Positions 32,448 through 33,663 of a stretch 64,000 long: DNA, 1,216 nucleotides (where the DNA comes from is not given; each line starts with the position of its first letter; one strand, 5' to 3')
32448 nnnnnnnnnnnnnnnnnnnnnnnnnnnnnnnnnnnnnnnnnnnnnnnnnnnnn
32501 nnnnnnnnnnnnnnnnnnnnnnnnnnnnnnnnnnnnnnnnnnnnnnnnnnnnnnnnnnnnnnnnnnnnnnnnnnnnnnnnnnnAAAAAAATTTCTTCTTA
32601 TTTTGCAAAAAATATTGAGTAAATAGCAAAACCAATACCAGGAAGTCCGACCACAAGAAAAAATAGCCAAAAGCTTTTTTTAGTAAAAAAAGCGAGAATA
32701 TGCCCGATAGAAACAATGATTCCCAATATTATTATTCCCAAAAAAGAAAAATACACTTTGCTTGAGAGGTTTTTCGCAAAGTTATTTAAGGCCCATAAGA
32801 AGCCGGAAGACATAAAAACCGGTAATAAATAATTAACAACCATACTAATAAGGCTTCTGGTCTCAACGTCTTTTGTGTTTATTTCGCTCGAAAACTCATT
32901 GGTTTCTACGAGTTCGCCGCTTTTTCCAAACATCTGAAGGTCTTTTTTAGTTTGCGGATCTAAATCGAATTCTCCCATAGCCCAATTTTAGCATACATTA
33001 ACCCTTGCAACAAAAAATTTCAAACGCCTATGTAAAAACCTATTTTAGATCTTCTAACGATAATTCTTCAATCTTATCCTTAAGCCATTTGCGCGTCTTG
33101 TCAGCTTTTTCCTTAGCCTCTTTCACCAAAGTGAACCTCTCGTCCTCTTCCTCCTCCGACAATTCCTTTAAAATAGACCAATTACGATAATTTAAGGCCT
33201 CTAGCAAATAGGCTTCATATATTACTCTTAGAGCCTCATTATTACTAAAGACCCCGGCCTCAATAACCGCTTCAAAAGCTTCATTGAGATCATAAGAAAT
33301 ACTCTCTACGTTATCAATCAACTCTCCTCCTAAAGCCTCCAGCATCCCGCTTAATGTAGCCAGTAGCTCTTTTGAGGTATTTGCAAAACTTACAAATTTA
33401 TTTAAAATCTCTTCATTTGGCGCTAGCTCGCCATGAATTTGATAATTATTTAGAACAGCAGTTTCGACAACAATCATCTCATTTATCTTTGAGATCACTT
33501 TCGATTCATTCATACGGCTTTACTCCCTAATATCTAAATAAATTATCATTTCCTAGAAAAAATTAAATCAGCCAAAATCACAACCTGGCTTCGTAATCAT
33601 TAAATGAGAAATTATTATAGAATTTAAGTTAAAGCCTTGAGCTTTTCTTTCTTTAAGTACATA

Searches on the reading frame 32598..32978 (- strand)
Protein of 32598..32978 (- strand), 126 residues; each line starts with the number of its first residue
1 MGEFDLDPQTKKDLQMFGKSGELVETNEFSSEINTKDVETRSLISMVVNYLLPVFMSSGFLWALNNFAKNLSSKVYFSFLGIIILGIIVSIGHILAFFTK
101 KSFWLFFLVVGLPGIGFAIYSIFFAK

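Call 16: search_protein_families(library=ncbifam, proteins=[window:32598-32978:-], max_evalue=0.01)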
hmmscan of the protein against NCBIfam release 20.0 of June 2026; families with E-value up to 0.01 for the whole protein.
window:32598-32978:- (126 aa): 0 families

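Call 61: search_protein_families(library=pfam, proteins=[window:32598-32978:-], max_evalue=0.1)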
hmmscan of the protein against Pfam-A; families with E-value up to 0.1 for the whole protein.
window:32598-32978:- (126 aa): 2 families
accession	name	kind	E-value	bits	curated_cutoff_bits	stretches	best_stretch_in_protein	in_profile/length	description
PF19471.4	DUF6008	-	0.0081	16.1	27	1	56-105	25-74/235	Family of unknown function (DUF6008)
PF11712.13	Vma12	-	0.097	13.1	25.5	0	35-87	68-120/137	Endoplasmic reticulum-based factor for assembly of V-ATPase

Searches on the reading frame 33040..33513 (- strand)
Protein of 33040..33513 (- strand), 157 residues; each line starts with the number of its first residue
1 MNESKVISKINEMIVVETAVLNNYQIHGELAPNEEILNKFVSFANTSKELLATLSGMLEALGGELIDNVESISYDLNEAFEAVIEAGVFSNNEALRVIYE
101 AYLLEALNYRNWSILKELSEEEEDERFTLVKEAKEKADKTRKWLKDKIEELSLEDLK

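Call 16: search_protein_families(library=ncbifam, proteins=[window:33040-33513:-], max_evalue=0.01)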
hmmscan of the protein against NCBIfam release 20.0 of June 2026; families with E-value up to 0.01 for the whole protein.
window:33040-33513:- (157 aa): 0 families

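Call 61: search_protein_families(library=pfam, proteins=[window:33040-33513:-], max_evalue=0.1)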
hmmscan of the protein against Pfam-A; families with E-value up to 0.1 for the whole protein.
window:33040-33513:- (157 aa): 1 family
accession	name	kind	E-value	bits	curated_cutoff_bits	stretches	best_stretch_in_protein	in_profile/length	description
PF09537.16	DUF2383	-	0.017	15.7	30.8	1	6-86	2-81/111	Domain of unknown function (DUF2383)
